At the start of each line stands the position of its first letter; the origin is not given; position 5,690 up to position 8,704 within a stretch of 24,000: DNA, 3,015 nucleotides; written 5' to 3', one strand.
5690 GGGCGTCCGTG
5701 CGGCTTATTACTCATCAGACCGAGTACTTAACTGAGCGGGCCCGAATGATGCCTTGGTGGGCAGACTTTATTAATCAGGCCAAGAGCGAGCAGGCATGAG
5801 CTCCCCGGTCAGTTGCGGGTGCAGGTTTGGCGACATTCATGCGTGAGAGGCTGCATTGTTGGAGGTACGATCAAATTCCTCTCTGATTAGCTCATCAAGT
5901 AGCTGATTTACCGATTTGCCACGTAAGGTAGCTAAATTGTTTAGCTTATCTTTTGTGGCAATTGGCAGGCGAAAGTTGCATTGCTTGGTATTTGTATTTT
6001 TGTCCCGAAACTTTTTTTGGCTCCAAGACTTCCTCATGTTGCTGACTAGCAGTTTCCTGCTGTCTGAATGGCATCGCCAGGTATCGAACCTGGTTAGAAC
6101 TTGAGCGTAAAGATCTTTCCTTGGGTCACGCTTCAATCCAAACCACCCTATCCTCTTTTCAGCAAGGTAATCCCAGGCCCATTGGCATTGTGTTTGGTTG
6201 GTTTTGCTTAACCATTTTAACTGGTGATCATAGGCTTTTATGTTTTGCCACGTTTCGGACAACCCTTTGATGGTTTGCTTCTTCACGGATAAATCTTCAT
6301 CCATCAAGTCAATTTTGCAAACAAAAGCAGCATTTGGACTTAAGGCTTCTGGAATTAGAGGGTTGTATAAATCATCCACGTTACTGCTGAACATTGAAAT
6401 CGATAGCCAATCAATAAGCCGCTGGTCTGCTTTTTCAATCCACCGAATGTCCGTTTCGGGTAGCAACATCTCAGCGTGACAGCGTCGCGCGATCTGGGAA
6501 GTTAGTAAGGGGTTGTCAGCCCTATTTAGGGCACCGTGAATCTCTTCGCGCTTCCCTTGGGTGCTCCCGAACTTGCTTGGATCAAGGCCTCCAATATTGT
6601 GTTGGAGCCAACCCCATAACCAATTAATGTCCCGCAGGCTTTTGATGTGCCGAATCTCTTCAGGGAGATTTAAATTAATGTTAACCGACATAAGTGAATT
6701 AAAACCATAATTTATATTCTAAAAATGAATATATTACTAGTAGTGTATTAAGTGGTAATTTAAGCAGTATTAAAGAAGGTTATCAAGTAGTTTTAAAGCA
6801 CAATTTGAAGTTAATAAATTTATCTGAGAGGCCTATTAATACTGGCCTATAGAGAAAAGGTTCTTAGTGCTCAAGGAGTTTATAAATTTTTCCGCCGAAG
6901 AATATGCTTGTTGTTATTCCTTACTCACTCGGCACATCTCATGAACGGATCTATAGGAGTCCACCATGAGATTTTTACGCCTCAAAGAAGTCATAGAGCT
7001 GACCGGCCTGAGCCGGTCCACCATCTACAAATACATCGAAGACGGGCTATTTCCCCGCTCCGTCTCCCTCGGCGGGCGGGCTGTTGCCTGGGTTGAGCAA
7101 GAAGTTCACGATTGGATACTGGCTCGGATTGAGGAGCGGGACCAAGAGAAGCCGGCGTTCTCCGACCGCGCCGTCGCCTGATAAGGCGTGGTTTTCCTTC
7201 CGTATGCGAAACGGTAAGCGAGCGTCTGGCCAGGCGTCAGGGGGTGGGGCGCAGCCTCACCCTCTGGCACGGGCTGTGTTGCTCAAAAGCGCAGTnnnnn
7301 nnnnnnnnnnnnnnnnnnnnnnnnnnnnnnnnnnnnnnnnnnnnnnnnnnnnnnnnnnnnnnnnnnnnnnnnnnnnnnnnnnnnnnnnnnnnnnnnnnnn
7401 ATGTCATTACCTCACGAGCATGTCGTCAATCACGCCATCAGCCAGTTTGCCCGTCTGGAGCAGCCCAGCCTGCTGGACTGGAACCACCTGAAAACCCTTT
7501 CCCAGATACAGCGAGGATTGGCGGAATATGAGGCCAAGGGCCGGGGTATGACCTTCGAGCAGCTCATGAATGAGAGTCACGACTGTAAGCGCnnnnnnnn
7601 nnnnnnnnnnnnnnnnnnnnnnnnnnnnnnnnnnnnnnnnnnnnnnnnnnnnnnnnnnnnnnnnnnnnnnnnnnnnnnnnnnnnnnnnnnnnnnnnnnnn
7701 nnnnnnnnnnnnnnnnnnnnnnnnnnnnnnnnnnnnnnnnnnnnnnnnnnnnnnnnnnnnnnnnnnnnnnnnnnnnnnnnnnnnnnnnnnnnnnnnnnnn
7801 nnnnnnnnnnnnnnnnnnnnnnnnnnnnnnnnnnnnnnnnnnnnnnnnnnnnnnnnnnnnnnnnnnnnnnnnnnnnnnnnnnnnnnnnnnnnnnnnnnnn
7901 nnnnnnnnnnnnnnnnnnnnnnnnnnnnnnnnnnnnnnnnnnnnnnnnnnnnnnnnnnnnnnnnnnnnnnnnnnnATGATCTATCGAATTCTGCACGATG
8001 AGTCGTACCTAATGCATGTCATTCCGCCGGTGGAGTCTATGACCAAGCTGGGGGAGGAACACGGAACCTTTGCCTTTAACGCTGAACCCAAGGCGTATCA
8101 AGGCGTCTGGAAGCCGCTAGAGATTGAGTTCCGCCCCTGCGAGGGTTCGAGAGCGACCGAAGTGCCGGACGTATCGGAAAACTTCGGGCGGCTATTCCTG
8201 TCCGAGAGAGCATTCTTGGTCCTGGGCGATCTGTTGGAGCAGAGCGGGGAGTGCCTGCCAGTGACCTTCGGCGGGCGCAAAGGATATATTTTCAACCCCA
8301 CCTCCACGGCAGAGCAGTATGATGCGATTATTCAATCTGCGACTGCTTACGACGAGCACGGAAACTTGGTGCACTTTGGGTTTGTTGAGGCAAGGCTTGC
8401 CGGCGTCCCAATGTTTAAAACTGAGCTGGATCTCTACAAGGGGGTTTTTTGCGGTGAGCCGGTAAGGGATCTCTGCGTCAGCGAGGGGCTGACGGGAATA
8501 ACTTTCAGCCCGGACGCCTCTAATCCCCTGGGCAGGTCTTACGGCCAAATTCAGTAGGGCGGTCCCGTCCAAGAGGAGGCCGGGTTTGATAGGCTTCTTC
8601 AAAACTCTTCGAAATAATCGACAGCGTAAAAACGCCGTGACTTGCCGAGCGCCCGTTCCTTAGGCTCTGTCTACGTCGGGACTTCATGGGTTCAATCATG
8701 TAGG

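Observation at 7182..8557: Stand-alone AHH/HNH-EndoVII-like nuclease with variant active-site strand (CHA) plus overlapping Imm11-like immunity gene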

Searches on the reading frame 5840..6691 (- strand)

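Call 3: search_protein_families(library=pfam, proteins=[window:5840-6691:-], max_evalue=1)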
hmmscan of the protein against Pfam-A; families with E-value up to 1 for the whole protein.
window:5840-6691:- (284 aa): 2 families
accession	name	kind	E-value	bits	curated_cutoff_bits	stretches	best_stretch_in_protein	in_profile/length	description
PF06924.17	DUF1281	-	0.0056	16.7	27.3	1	115-202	44-128/177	Protein of unknown function (DUF1281)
PF03869.20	Arc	-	0.036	14.3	20.4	1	237-263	6-32/50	Arc-like DNA binding domain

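Call 7: search_protein_families(library=padloc, proteins=[window:5840-6691:-], max_evalue=1)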
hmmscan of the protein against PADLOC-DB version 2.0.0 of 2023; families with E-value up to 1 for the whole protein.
window:5840-6691:- (284 aa): 0 families

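Call 87: search_protein_families(library=phrogs, proteins=[window:5840-6691:-], max_evalue=0.001)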
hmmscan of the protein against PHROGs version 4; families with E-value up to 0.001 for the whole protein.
window:5840-6691:- (284 aa): 1 family
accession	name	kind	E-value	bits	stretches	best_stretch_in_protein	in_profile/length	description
phrog_582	-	transcription regulation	0.00039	21.7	1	223-278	45-100/105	Arc-like repressor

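Call 88: search_protein_families(library=ncbifam, proteins=[window:5840-6691:-], max_evalue=0.001)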
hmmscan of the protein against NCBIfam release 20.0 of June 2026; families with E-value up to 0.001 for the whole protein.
window:5840-6691:- (284 aa): 0 families

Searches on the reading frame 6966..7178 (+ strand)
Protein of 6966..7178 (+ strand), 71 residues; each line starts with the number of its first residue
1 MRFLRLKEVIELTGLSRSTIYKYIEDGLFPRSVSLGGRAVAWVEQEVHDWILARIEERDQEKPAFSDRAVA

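Call 3: search_protein_families(library=pfam, proteins=[window:6966-7178:+], max_evalue=1)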
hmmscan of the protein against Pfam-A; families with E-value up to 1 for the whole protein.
window:6966-7178:+ (71 aa): 11 families
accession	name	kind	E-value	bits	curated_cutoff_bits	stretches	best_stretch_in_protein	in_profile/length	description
PF05930.18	Phage_AlpA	-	3e-25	88.3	21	1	1-51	1-51/51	Prophage CP4-57 regulatory protein (AlpA)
PF12728.13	HTH_17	-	1.9e-07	31.6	27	1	3-52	1-48/51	Helix-turn-helix domain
PF00376.29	MerR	-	4.6e-06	26.8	28.2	1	7-33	3-29/38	MerR family regulatory protein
PF02796.21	HTH_7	-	0.0018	18.8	23.8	1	7-26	25-44/45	Helix-turn-helix domain of resolvase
PF09339.16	HTH_IclR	-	0.0049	17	22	1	4-24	19-39/52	IclR helix-turn-helix domain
PF13411.12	MerR_1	-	0.029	14.9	21.6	1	5-38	2-35/69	MerR HTH family regulatory protein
PF13551.12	HTH_29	-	0.066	13.7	28.1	1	7-26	16-35/64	Winged helix-turn helix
PF08279.18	HTH_11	-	0.091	13.1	25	1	11-25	23-37/55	HTH domain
PF13384.12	HTH_23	-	0.13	12.6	24.6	1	6-25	20-39/50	Homeodomain-like domain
PF13443.12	HTH_26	-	0.16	12.6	22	1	3-26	10-33/63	Cro/C1-type HTH DNA-binding domain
PF08280.17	HTH_Mga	-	0.19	12.2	23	1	4-26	20-42/59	M protein trans-acting positive regulator (MGA) HTH domain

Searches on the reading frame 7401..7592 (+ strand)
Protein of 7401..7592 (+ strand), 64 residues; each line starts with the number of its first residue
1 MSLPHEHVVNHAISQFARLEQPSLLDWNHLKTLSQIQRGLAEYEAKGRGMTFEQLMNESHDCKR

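Call 86: find_homologous_proteins(query=A6, max_evalue=0.01)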
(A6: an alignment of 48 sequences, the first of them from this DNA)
Query A6 (48 sequences) (64 aa, profile of the alignment): 2 proteins with E <= 0.01 among 1513 candidates.
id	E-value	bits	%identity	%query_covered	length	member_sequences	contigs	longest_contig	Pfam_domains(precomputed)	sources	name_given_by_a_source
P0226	2.2e-6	45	22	56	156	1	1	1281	PF14412.13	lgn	-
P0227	2.1e-3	36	83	56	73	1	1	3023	-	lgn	-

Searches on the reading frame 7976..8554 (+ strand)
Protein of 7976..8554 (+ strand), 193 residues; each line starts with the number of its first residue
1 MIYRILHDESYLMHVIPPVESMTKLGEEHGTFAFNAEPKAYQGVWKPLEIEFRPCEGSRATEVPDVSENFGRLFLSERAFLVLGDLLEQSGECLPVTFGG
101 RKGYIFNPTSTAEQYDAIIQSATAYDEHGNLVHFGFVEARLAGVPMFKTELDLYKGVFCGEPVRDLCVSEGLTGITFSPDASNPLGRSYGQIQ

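Call 3: search_protein_families(library=pfam, proteins=[window:7976-8554:+], max_evalue=1)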
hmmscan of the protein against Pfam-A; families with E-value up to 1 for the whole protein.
window:7976-8554:+ (193 aa): 1 family
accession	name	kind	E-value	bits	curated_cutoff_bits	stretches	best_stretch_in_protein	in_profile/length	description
PF07791.16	Imm11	-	0.083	12.6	22.1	0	142-178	155-190/194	Immunity protein family (Imm11)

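Call 7: search_protein_families(library=padloc, proteins=[window:7976-8554:+], max_evalue=1)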
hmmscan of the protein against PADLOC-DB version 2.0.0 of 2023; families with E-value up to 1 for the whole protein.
window:7976-8554:+ (193 aa): 0 families

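Call 11: find_homologous_proteins(query=window:7976-8554:+)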
Query window:7976-8554:+ (193 aa): 43 proteins with E <= 0.001 among 164 candidates.
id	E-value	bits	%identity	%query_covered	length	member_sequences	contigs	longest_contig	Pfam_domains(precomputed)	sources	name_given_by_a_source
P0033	3.9e-123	427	96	100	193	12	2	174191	-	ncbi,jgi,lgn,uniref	ncbi:hypothetical protein [Marinimicrobium koreense]|jgi:hypothetical protein|uniref:hypothetical pr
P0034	6.4e-107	374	83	100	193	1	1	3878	-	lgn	-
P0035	8.8e-107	373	83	100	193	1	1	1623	-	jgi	-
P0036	1.4e-106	373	83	100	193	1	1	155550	-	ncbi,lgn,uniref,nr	ncbi:hypothetical protein [Marinimicrobium agarilyticum]|uniref:hypothetical protein n=1 Tax=Marinim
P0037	1.4e-100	353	79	100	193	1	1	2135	-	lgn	-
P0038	1.5e-100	353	79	100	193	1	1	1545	-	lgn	-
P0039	5.4e-100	351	79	100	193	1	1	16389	PF07791.17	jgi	-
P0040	1.8e-93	330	76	100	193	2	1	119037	PF07791.17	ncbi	-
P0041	1.1e-89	317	74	100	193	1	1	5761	-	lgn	-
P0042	6.0e-89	315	73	100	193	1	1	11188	-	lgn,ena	-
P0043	8.4e-83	295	67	100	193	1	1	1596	-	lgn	-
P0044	3.2e-77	277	61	100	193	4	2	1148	PF07791.17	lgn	-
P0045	9.6e-77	275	61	100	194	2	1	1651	PF07791.17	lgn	-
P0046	3.5e-76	273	62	100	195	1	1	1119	PF07791.17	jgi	-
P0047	4.9e-76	273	61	100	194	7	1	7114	PF07791.17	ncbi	-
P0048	2.9e-75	270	62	100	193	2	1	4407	PF07791.17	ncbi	-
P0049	3.1e-75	270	61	100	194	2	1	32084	PF07791.17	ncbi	-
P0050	1.0e-74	269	61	100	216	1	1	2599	PF07791.17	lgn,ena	-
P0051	5.7e-74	266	61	100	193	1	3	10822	PF07791.17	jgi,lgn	jgi:hypothetical protein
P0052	1.5e-73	265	60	100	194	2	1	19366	PF07791.17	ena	-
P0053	2.7e-73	264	60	100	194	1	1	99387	PF07791.17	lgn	-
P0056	2.2e-72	261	61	99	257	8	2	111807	PF07791.17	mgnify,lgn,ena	mgnify:CR=1 FL=1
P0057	3.5e-72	260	60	100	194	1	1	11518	PF07791.17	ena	-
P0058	1.3e-71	258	59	100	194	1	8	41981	PF07791.17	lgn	-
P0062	1.5e-70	255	58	100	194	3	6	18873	PF07791.17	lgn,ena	-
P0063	2.6e-69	251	57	98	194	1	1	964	PF07791.17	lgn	-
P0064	6.0e-69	250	57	100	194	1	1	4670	PF07791.17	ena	-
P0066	1.0e-66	242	56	100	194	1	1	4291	PF07791.17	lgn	-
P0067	3.2e-66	241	57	98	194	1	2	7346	PF07791.17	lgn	-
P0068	4.8e-66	240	57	100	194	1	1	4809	PF07791.17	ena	-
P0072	7.8e-58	213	51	98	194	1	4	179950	-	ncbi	-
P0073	7.1e-55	204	51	94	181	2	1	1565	PF07791.17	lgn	-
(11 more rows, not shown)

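Call 13: find_encoding_contigs(protein=P0033, flank=10000, max_places=3)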
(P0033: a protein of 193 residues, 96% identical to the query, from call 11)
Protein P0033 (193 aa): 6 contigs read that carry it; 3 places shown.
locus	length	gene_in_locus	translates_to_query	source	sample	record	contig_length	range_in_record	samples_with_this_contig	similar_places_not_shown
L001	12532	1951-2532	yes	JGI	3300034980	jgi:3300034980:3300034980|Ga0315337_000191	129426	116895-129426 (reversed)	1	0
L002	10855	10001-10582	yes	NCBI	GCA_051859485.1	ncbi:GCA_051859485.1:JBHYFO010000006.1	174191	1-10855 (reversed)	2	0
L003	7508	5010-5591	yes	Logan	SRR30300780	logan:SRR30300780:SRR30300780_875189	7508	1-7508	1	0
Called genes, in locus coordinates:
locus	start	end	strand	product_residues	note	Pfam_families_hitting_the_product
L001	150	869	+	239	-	-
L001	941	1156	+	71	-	PF05930:Phage_AlpA, PF12728:HTH_17, PF00376:MerR (weak)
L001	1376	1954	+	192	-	PF14412:AHH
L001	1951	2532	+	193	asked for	-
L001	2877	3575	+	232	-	PF11726:YagK_YfjJ_C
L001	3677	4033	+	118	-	-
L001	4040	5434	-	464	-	PF21085:CusS, PF00672:HAMP, PF26769:HAMP_PhoQ, PF00512:HisKA, PF02518:HATPase_c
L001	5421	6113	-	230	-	PF00072:Response_reg, PF00486:Trans_reg_C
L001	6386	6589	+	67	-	-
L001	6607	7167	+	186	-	PF13442:Cytochrome_CBB3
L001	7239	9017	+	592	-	PF07732:Cu-oxidase_3, PF00394:Cu-oxidase, PF07731:Cu-oxidase_2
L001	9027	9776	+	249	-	PF05275:CopB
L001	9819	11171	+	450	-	PF00324:AA_permease, PF13520:AA_permease_2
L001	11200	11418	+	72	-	-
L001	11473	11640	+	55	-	-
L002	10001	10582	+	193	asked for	-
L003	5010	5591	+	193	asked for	-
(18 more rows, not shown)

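Call 30: search_protein_families(library=pfam, alignment_id=A3, max_evalue=0.01)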
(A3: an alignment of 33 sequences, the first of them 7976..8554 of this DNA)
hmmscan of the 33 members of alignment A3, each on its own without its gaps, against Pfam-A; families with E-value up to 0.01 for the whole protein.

A. member 1, window:7976-8554:+ (193 aa): 0 families

B. families by the number of members that match (of 33 scanned): 1 family
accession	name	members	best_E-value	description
PF07791.16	Imm11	26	4.3e-08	Immunity protein family (Imm11)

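Call 41: predict_structure(alignment_id=A3)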
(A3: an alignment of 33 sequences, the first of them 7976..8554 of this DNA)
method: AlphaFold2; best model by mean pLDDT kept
length: 193 residues; sequences in the alignment: 33
mean_pLDDT: 92.1   pTM: 0.88
mean pLDDT of the five models: 92.1, 91.8, 91.7, 91.7, 59.0
residues with pLDDT >= 90: 156; 70-90: 27; 50-70: 4; < 50: 6
segments of 3 or more residues with pLDDT < 50: 188-193
pLDDT, mean of each block of 10 residues (from residue 1): 95 97 95 94 97 94 97 98 97 97 97 95 81 88 94 93 97 95 62 39
secondary structure, 60 per line:
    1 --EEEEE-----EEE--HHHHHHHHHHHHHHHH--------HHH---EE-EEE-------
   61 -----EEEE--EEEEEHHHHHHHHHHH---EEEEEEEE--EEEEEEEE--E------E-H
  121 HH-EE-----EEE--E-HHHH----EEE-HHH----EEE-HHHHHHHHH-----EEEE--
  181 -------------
elements in order: E3-7 E13-15 H18-33 E51-53 E66-69 E72-76 H77-87 E91-98 E101-108 E131-133 H138-141 E146-148 E157-159 H161-169 E175-178

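Call 44: find_encoding_contigs(protein=P0072, flank=10000, max_places=3)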
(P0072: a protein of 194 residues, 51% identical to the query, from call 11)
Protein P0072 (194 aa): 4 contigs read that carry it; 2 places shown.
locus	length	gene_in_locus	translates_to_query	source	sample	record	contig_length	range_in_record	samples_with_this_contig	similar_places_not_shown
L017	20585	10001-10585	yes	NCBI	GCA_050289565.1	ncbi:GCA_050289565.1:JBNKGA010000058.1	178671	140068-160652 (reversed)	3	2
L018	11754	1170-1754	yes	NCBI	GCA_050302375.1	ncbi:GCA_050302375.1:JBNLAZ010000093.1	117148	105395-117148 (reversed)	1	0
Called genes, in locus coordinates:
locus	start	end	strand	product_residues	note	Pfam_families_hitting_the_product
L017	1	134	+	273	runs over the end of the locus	PF01209:Ubie_methyltran, PF02353:CMAS, PF13489:Methyltransf_23, PF08241:Methyltransf_11, PF08242:Methyltransf_12, PF13649:Methyltransf_25, PF13847:Methyltransf_31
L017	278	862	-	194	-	PF00583:Acetyltransf_1, PF13508:Acetyltransf_7, PF08445:FR47 (weak), PF13673:Acetyltransf_10 (weak)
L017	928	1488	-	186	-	-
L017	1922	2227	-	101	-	-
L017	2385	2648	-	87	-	-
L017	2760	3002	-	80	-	-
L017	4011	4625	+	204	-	-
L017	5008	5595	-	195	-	PF07791:Imm11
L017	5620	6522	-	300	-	-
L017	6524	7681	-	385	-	-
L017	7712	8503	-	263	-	PF15575:Imm49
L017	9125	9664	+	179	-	PF06114:Peptidase_M78 (faint)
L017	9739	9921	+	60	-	-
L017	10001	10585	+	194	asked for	-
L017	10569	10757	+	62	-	-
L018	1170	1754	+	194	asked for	-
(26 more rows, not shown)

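Call 66: fold_search(model_id=the predicted structure, library=pdb)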
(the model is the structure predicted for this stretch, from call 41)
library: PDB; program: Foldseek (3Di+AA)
matches with E <= 10: 225; with E <= 0.001: 1
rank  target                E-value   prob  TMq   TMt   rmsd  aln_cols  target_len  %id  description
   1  6a4c_MODEL_1_A        8.5e-07  1.00  0.59  0.54   5.5       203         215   16  Solution structure of MXAN_0049 (released 2019-06-19)
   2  3tdc                  3.8e-01  0.72  0.15  0.04   1.7        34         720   24  Crystal Structure of Human Acetyl-CoA carboxylase 2 (released 2011-10-12)
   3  3ff6_D                4.1e-01  0.66  0.16  0.04   1.8        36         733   22  Human ACC2 CT domain with CP-640186 (released 2009-05-19)
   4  3ff6_B                4.9e-01  0.60  0.16  0.04   1.9        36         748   22  Human ACC2 CT domain with CP-640186 (released 2009-05-19)
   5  7w83_A                5.8e-01  0.01  0.11  0.11  18.1       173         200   12  Structure of the C-terminal head domain of the fowl adenovirus type 4 fiber 2 (released 2021-12-29)
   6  1uyr_A                6.6e-01  0.21  0.18  0.06   8.5        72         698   12  Acetyl-CoA Carboxylase Carboxyltransferase Domain in complex with inhibitor Diclofop (released 2004-03-29)
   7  3tvu_C                8.3e-01  0.38  0.15  0.05   2.6        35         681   17  Crystal Structure of the humanized carboxyltransferase domain of yeast Acetyl-coA caroxylase in complex with compound  (released 2011-10-19)
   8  3tvw_B                8.9e-01  0.35  0.15  0.05   2.6        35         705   17  Crystal Structure of the humanized carboxyltransferase domain of yeast Acetyl-coA caroxylase in complex with compound  (released 2011-10-19)
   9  1uyt_B                8.9e-01  0.30  0.15  0.05   2.5        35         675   17  Acetyl-CoA carboxylase carboxyltransferase domain (released 2004-03-29)
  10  4jn5_A                8.9e-01  0.01  0.09  0.06  18.2       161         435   11  Crystal structures of the first condensation domain of the CDA synthetase (released 2013-06-19)
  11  7e6g_A                9.4e-01  0.03  0.10  0.08  15.6       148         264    8  Crystal structure of diguanylate cyclase SiaD in complex with its activator SiaC from Pseudomonas aeruginosa (released 2021-09-22)
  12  1uys_C                1.1e+00  0.35  0.16  0.05   2.6        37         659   16  Acetyl-CoA carboxylase carboxyltransferase domain in complex with inhibitor haloxyfop (released 2004-03-29)
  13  5csl_B                1.1e+00  0.33  0.16  0.02   2.7        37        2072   16  Crystal structure of the 500 kD yeast acetyl-CoA carboxylase holoenzyme dimer (released 2015-10-28)
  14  3tv5_B                1.1e+00  0.30  0.15  0.05   2.6        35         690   17  Crystal Structure of the humanized carboxyltransferase domain of yeast Acetyl-coA caroxylase in complex with compound  (released 2011-10-19)
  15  5ctc_C                1.2e+00  0.30  0.16  0.05   2.4        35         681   17  Humanized yeast ACC carboxyltransferase domain bound to tert-butyl 7-[(7-methyl-1H-indazol-5-yl)carbonyl]-2,7-diazaspi (released 2015-10-14)
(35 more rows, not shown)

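Call 87: search_protein_families(library=phrogs, proteins=[window:7976-8554:+], max_evalue=0.001)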
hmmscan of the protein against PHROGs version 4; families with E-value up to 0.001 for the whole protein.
window:7976-8554:+ (193 aa): 0 families

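Call 88: search_protein_families(library=ncbifam, proteins=[window:7976-8554:+], max_evalue=0.001)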
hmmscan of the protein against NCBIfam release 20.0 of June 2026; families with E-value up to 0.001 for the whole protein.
window:7976-8554:+ (193 aa): 0 families

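Call 90: find_encoding_contigs(protein=P0040, flank=10000, max_places=1)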
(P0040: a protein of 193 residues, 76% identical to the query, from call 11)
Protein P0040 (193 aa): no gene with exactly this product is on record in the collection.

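Call 91: find_encoding_contigs(protein=P0056, flank=10000, max_places=1)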
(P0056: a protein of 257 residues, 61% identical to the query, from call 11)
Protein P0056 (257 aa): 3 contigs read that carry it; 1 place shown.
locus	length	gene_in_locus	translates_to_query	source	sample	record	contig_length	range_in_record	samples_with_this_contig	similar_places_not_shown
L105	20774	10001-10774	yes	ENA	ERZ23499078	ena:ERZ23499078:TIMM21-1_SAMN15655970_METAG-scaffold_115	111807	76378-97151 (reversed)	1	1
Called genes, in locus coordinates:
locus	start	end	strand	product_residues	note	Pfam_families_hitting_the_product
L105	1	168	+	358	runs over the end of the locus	PF01565:FAD_binding_4, PF02873:MurB_C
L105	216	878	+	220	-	PF13532:2OG-FeII_Oxy_2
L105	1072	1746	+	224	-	PF00072:Response_reg, PF00196:GerE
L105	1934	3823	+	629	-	PF01541:GIY-YIG, PF27096:UvrC_M, PF02151:UVR, PF22920:UvrC_RNaseH, PF08459:UvrC_RNaseH_dom, PF00633:HHH (faint), PF12826:HHH_2 (weak), PF14520:HHH_5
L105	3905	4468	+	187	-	PF01066:CDP-OH_P_transf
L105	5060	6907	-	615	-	PF05960:DUF885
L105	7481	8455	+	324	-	PF24624:Int_N (weak), PF00589:Phage_integrase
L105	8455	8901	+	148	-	-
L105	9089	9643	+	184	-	-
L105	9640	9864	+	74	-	-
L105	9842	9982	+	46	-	-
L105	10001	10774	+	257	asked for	PF07791:Imm11 (weak)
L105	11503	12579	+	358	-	PF10134:RPA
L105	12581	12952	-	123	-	-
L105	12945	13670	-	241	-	PF01656:CbiA, PF07015:VirC1, PF09140:MipZ (faint), PF10609:ParA (faint), PF13614:AAA_31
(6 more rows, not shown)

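Call 92: find_encoding_contigs(protein=P0058, flank=10000, max_places=2)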
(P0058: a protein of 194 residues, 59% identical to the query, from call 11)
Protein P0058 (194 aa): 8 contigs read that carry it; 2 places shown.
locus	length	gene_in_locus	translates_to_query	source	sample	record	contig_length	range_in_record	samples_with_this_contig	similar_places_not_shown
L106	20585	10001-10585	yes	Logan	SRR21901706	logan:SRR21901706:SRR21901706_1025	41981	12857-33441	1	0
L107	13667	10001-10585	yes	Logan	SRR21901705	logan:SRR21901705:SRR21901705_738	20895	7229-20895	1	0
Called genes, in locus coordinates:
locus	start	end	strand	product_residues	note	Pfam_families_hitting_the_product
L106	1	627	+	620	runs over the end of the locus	PF00664:ABC_membrane, PF00005:ABC_tran, PF02463:SMC_N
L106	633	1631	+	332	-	PF02606:LpxK, PF03205:MobB (faint)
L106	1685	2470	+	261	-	PF02348:CTP_transf_3, PF12804:NTP_transf_3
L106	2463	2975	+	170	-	PF01451:LMWPc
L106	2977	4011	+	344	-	PF01565:FAD_binding_4, PF02873:MurB_C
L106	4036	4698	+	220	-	PF00072:Response_reg, PF00196:GerE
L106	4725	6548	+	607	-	PF01541:GIY-YIG, PF27096:UvrC_M, PF02151:UVR, PF22920:UvrC_RNaseH, PF08459:UvrC_RNaseH_dom, PF14520:HHH_5, PF12826:HHH_2 (faint)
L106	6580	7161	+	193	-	PF01066:CDP-OH_P_transf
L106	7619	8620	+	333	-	PF15515:MvaI_BcnI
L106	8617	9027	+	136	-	-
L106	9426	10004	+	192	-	PF14412:AHH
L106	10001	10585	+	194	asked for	PF07791:Imm11 (weak)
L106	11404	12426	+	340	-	PF10134:RPA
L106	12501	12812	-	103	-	-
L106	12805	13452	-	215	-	PF00142:Fer4_NifH (faint), PF00448:SRP54 (weak), PF01656:CbiA, PF02374:ArsA_ATPase (weak), PF07015:VirC1, PF09140:MipZ, PF10609:ParA, PF13614:AAA_31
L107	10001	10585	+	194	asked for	PF07791:Imm11 (weak)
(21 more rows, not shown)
